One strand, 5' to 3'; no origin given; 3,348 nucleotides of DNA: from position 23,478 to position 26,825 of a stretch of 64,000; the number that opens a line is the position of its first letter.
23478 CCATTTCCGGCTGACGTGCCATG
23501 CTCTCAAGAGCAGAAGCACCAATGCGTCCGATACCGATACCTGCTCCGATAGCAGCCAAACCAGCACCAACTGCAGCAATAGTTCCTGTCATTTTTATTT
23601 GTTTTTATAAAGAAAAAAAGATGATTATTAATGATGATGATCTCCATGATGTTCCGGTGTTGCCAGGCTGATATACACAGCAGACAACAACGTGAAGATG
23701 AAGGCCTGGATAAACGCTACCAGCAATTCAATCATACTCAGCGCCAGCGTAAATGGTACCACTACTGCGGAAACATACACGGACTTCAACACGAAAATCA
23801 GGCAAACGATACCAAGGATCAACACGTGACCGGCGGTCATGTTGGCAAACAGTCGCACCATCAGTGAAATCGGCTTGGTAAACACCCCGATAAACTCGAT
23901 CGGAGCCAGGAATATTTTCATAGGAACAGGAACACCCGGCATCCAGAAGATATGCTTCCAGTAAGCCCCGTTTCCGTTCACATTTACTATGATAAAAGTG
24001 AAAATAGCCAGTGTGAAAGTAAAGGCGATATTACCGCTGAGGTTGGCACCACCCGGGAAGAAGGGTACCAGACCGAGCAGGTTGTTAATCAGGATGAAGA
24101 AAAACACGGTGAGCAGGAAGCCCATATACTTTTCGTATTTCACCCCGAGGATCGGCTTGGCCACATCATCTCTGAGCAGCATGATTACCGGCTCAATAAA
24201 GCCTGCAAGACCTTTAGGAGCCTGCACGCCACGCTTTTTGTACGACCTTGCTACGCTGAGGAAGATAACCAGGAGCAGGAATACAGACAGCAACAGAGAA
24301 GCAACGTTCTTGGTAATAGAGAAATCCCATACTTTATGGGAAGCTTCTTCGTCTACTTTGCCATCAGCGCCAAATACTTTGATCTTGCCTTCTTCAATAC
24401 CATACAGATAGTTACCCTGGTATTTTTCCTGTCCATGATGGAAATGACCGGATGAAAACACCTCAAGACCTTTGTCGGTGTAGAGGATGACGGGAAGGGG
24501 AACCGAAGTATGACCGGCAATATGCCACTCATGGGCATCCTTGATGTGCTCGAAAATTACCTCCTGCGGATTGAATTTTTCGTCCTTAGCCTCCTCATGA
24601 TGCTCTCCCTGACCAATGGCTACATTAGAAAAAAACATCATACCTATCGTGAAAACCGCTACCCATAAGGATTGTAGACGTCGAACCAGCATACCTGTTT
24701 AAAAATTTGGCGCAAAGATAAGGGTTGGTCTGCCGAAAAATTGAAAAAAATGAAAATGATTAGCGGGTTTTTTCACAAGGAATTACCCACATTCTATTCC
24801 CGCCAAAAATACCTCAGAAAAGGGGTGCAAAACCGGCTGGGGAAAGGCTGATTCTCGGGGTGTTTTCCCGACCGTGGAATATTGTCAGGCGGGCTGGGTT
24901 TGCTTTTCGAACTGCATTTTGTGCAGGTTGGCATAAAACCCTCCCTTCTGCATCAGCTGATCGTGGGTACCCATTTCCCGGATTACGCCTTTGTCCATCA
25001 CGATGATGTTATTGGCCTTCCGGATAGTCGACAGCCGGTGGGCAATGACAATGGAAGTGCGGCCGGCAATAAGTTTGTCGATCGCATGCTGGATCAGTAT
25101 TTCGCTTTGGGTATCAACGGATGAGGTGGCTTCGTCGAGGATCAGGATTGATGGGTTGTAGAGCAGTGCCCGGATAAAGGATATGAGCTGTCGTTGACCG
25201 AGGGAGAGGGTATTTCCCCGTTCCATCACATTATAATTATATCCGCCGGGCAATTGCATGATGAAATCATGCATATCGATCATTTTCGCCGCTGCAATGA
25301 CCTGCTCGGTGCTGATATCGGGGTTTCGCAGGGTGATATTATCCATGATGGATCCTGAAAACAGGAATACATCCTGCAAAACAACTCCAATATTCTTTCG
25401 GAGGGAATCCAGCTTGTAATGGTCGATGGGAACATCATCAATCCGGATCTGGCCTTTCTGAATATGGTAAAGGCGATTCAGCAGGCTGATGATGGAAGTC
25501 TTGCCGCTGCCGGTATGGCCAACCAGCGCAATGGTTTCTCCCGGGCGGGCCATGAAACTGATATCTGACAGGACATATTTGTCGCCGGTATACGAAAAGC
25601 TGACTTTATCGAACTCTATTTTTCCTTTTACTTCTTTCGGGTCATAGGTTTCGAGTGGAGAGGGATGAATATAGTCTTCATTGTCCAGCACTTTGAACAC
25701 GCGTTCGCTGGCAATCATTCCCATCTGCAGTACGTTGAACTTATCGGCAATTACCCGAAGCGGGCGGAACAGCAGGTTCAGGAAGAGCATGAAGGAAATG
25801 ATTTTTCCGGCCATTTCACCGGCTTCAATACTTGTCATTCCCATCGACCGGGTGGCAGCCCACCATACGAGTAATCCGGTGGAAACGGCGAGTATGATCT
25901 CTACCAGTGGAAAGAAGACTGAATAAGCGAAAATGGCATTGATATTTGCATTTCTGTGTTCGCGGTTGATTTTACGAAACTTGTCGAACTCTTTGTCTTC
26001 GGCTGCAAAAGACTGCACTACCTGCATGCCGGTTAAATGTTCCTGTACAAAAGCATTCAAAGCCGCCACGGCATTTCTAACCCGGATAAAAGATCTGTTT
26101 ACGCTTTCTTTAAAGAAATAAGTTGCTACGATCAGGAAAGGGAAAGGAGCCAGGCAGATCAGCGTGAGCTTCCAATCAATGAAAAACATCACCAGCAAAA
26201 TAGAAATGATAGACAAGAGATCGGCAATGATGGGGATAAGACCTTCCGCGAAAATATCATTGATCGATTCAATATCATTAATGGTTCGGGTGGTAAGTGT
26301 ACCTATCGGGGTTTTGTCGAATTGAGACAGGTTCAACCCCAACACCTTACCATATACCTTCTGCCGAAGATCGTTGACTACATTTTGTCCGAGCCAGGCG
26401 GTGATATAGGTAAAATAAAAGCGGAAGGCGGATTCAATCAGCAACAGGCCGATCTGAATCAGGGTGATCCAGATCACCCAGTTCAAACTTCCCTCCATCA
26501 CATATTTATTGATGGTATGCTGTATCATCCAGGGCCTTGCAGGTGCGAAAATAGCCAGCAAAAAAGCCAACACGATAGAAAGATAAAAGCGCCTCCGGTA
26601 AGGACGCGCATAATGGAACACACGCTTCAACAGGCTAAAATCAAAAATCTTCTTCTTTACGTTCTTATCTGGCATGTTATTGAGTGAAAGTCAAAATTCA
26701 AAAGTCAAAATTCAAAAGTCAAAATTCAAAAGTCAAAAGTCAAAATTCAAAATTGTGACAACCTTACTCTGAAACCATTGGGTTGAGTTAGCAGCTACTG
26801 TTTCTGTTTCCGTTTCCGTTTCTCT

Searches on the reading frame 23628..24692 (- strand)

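Call 71: search_protein_families(library=pfam, proteins=[window:23628-24692:-], max_evalue=0.0001)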
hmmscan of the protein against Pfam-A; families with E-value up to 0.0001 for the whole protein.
window:23628-24692:- (354 aa): 1 family
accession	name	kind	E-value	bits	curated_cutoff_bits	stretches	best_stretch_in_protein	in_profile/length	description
PF00119.25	ATP-synt_A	-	1.3e-55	189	33.9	1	133-342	4-217/217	ATP synthase A chain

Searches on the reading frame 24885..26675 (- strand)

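Call 8: search_protein_families(library=pfam, proteins=[window:24885-26675:-])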
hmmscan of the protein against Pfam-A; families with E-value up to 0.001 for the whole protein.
window:24885-26675:- (596 aa): 3 families
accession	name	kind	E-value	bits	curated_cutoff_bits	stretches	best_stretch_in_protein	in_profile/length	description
PF00664.28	ABC_membrane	-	5.2e-48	164.5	28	1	31-306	2-274/274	ABC transporter transmembrane region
PF00005.33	ABC_tran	-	8.3e-29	101.4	25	1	369-518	1-137/137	ABC transporter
PF02463.25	SMC_N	-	0.00025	21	40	0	489-560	136-211/220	RecF/RecN/SMC N terminal domain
